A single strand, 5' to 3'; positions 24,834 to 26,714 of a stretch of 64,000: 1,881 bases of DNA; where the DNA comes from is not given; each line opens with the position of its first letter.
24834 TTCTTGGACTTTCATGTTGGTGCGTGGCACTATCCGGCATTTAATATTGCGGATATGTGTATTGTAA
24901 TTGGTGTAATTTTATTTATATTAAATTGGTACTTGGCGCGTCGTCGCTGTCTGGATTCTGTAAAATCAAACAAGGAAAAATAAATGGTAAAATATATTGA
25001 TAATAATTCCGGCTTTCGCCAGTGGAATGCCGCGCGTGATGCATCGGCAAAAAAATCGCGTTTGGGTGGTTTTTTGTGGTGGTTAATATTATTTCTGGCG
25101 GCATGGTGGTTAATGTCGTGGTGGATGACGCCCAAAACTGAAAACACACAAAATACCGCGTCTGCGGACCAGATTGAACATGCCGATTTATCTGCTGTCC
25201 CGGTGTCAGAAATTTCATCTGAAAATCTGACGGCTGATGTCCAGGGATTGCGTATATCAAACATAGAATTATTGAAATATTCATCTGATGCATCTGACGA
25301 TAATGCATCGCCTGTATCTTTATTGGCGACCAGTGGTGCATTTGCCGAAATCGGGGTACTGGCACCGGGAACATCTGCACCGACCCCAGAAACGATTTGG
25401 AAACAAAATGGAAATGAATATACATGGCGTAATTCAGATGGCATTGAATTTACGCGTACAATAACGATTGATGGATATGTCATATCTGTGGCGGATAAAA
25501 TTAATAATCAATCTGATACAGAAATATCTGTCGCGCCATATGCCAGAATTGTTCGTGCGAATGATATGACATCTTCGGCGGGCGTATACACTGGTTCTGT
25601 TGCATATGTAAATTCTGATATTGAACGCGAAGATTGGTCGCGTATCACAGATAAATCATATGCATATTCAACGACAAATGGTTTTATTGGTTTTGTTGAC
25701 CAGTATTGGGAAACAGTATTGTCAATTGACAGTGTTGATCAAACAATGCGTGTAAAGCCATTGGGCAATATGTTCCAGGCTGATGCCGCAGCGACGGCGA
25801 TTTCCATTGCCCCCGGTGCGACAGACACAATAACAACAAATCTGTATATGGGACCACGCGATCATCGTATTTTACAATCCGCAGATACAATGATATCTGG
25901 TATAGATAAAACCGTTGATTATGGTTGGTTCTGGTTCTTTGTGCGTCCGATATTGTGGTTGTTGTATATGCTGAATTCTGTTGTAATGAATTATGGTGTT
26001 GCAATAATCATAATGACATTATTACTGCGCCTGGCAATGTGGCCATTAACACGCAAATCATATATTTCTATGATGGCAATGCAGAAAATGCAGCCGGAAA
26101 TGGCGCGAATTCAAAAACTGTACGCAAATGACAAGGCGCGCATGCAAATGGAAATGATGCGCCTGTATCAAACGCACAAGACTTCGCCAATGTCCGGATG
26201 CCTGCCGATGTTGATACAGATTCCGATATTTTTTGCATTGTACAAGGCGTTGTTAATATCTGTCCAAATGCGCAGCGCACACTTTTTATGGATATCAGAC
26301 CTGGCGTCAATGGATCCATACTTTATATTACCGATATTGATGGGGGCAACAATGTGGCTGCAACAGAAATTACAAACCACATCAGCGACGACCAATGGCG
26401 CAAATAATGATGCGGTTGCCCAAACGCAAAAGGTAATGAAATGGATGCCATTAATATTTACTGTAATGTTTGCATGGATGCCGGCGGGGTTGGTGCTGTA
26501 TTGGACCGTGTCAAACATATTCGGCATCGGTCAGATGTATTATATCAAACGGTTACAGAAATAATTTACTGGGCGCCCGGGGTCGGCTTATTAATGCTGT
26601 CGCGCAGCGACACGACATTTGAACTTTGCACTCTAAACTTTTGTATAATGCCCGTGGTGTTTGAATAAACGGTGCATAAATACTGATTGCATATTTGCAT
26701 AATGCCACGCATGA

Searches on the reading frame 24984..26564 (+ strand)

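Call 7: search_protein_families(library=ncbifam, proteins=[window:24984-26564:+], max_evalue=0.1)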
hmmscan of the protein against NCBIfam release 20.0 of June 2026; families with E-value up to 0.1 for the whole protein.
window:24984-26564:+ (526 aa): 23 families
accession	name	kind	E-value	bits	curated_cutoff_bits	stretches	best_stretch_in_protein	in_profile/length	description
NF002353.0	PRK01318.1-4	equivalog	9.6e-117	391.1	365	1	52-525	61-576/596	membrane protein insertase YidC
NF002352.0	PRK01318.1-3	equivalog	1.2e-105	354.8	447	1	57-523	71-550/562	membrane protein insertase YidC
NF002351.0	PRK01318.1-1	equivalog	3.9e-87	293.2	740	1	147-523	152-532/545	membrane protein insertase YidC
NF002357.0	PRK01318.2-4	equivalog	9.5e-87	291.9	479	1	230-524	239-515/532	membrane protein insertase YidC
TIGR03592.1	yidC_oxa1_cterm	subfamily_domain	2.6e-66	223.3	84.3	1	336-523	1-191/191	membrane protein insertase YidC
NF002354.0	PRK01318.2-1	equivalog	6.4e-59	199.9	1094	1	234-523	259-532/548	membrane protein insertase YidC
NF002356.0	PRK01318.2-3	equivalog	1.9e-50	171.9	460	1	150-524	168-574/627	membrane protein insertase YidC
NF002803.0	PRK02944.1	equivalog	2.8e-48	164.5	377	1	311-522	32-241/255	YidC family membrane integrase SpoIIIJ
TIGR03593.1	yidC_nterm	equivalog_domain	1.5e-45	156.4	58.25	1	53-334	54-362/363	membrane protein insertase YidC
NF002355.0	PRK01318.2-2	equivalog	1.9e-44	152.1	891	1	287-526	338-598/602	membrane protein insertase YidC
NF002359.0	PRK01318.2-6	equivalog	4.3e-41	140.9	600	1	284-523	328-579/624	membrane protein insertase YidC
NF002168.0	PRK01001.1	equivalog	9.3e-39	133.4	670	1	288-523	515-776/795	membrane protein insertase YidC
NF002350.0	PRK01315.1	equivalog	2.7e-34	118.8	282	2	335-440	40-145/329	membrane protein insertase YidC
NF002358.0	PRK01318.2-5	equivalog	6.9e-34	117.5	605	1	288-522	284-536/545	membrane protein insertase YidC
NF002734.0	PRK02654.1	equivalog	9.1e-30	103.8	324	2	322-423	15-116/384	membrane protein insertase YidC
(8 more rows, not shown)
